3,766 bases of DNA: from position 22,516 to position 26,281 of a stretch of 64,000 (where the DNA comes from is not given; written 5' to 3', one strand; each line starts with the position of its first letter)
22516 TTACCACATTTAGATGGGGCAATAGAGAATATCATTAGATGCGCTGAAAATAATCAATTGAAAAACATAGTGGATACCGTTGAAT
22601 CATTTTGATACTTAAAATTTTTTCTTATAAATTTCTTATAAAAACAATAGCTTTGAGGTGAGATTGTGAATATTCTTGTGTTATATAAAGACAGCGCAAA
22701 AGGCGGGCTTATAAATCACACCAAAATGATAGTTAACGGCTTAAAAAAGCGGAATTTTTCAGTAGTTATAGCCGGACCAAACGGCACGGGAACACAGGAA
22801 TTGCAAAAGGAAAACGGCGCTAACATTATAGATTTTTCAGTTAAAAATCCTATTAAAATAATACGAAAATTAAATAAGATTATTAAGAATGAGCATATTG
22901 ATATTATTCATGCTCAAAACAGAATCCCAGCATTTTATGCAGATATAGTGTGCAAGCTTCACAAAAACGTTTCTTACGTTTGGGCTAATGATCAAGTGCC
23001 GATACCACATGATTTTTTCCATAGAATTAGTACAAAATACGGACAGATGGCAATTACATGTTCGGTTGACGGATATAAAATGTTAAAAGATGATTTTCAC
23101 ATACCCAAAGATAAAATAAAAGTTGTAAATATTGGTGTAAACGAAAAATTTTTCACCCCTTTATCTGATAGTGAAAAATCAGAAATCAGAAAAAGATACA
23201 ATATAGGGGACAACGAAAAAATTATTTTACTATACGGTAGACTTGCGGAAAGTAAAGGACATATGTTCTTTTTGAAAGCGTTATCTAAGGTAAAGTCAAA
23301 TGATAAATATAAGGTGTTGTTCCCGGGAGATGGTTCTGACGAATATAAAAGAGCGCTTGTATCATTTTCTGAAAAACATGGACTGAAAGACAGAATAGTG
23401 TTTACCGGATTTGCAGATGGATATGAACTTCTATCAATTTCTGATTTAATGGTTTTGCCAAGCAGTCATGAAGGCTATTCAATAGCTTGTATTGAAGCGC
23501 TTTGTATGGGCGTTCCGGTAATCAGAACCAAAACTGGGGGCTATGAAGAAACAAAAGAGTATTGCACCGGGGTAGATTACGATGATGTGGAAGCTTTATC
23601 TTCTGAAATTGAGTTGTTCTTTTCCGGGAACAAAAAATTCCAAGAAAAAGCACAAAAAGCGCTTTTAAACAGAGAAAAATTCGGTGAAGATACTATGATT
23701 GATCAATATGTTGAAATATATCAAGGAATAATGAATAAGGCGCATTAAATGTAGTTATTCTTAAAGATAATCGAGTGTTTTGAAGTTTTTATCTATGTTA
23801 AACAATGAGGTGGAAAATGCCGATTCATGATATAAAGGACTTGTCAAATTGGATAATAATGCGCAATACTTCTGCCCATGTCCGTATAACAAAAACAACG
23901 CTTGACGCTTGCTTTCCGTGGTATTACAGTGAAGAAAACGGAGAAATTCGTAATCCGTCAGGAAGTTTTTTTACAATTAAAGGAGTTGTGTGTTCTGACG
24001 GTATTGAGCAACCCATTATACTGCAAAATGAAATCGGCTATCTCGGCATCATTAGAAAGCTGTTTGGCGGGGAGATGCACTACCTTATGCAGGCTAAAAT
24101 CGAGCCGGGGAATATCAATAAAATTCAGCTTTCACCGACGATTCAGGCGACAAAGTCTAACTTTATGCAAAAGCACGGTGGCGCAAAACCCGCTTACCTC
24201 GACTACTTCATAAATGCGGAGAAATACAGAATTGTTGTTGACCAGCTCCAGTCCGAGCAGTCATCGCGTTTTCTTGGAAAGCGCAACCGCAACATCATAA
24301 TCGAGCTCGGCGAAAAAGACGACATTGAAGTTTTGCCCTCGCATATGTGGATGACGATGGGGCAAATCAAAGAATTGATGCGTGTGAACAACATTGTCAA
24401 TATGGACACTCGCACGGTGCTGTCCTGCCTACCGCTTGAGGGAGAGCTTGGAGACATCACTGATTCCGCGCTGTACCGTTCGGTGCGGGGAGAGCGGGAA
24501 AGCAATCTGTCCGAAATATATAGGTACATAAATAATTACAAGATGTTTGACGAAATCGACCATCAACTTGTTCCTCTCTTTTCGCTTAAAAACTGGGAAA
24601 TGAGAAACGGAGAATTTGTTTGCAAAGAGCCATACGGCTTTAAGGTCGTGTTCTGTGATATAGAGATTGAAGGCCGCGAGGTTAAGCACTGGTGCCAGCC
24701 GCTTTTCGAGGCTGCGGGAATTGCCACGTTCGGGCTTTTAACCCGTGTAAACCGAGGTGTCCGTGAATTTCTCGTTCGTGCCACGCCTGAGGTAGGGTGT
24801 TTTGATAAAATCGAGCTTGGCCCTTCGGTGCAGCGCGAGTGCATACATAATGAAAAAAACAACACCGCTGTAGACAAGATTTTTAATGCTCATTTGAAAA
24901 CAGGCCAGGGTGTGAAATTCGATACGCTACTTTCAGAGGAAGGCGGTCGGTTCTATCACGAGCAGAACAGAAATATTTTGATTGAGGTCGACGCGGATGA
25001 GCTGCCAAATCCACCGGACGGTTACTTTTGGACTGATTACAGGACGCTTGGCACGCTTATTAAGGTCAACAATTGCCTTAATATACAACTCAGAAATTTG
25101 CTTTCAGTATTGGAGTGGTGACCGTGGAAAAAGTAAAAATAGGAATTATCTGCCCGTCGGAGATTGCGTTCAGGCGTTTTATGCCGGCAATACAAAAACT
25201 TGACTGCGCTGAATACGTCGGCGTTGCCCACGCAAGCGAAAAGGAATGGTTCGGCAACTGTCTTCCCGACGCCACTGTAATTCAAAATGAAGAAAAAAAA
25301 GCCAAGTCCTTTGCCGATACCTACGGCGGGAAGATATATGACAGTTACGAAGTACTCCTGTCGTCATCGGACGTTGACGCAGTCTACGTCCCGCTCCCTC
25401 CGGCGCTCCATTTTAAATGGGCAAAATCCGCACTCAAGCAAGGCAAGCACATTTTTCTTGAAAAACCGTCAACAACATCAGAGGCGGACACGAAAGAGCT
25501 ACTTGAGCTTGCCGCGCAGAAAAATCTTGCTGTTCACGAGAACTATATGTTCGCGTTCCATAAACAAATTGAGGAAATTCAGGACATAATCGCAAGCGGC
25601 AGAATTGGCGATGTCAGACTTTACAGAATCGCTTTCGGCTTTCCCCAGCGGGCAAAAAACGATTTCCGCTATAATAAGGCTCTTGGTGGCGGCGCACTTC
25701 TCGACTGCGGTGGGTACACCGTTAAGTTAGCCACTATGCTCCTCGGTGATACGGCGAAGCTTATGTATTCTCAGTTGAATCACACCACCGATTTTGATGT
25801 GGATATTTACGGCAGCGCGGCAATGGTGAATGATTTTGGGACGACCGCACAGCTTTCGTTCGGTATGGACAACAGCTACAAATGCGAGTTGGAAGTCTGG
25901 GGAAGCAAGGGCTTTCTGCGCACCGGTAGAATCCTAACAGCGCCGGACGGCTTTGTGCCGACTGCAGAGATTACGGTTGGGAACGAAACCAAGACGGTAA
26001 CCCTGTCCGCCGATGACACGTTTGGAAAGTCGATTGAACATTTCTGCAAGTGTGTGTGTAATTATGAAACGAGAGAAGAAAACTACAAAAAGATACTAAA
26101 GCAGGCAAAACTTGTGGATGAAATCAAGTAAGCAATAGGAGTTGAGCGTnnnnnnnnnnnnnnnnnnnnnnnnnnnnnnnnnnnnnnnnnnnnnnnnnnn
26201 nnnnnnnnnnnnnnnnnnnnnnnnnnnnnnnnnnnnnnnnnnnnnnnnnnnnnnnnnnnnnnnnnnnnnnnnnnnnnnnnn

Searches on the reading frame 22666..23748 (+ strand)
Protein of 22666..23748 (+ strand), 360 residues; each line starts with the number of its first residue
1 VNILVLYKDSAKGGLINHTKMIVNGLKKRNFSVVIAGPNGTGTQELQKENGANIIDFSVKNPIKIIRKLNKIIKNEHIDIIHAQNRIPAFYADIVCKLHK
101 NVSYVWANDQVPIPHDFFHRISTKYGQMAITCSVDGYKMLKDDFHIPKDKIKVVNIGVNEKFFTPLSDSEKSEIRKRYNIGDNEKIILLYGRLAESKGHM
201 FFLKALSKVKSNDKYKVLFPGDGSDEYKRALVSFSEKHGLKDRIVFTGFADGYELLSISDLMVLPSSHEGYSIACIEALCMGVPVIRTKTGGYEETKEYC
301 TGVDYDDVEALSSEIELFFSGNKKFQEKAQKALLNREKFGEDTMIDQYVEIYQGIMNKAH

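Call 7: search_protein_families(library=pfam, proteins=[window:22666-23748:+])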
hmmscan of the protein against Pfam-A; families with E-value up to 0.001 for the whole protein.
window:22666-23748:+ (360 aa): 5 families
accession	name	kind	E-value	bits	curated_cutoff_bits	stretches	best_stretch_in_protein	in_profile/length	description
PF00534.26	Glycos_transf_1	-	4e-28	98.5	26.4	1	171-327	2-163/172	Glycosyl transferases group 1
PF13692.12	Glyco_trans_1_4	-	2.3e-23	83.5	27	1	185-316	2-137/142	Glycosyl transferases group 1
PF13439.12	Glyco_transf_4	-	9.6e-12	45.7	28.5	1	13-160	2-168/170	Glycosyltransferase Family 4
PF13477.12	Glyco_trans_4_2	-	1.8e-09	38.3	23.4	1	18-105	12-103/139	Glycosyl transferase 4-like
PF20706.3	GT4-conflict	-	6.2e-08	32.5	26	1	164-293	178-316/385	Family 4 Glycosyltransferase in conflict systems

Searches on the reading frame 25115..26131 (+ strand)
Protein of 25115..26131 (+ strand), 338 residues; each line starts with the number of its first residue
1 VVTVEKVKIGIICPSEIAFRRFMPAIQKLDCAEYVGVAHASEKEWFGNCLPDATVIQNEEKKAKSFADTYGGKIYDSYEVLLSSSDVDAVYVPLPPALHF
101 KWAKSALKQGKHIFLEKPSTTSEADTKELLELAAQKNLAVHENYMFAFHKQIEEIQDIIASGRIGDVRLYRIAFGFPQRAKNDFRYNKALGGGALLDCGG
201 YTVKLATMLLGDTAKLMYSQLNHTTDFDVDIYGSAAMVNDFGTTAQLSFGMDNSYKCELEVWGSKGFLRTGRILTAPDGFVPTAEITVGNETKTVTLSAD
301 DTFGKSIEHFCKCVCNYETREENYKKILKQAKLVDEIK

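Call 6: search_protein_families(library=pfam, proteins=[window:25115-26131:+])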
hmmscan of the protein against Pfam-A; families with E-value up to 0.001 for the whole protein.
window:25115-26131:+ (338 aa): 3 families
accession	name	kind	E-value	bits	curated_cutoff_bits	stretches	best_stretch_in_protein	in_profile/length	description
PF01408.29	GFO_IDH_MocA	-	3.1e-20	73.5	24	1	54-144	30-120/120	Oxidoreductase family, NAD-binding Rossmann fold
PF22725.1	GFO_IDH_MocA_C3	-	3.2e-20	72.8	27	1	153-268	2-123/124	GFO/IDH/MocA C-terminal domain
PF02894.22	GFO_IDH_MocA_C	-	0.00036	20.8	22.9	1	159-220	4-70/218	Oxidoreductase family, C-terminal alpha/beta domain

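Call 66: search_protein_families(library=ncbifam, proteins=[window:25115-26128:+], max_evalue=0.00001)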
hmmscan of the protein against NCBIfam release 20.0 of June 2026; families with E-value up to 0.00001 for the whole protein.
window:25115-26128:+ (338 aa): 9 families
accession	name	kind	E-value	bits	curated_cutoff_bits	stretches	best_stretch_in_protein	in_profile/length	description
TIGR04380.1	myo_inos_iolG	equivalog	3.5e-20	72.2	355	1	55-334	32-316/330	inositol 2-dehydrogenase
NF041392.1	XylDh_Gfo6_Halo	equivalog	6.9e-18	64.6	350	1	53-326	45-327/350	D-xylose 1-dehydrogenase Gfo6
NF052479.1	LevoglcsnDh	equivalog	2.6e-13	49.4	650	1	53-222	39-214/386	levoglucosan dehydrogenase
NF040723.1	UDP-GlcNAcDh_Arch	equivalog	3.1e-13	49.9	450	1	55-167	30-141/302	UDP-N-acetylglucosamine 3-dehydrogenase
NF008607.0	PRK11579.1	subfamily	4.1e-13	49.1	330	1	64-215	42-194/346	oxidoreductase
NF007574.0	PRK10206.1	equivalog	3.9e-11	42.6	352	1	78-175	57-154/345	oxidoreductase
NF058561.1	BT_2158_fam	equivalog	2.4e-10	39.6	750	1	64-168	72-178/487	glycoside 3-dehydrogenase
NF052679.1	InsChiInosDhIolG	equivalog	7.7e-08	31.7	540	1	62-177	40-158/343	bifunctional inositol 2-dehydrogenase/D-chiro-inositol 1-dehydrogenase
NF058563.1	BT_2159_fam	equivalog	7.6e-07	28.5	650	1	72-216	48-189/350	disaccharide 3-dehydrogenase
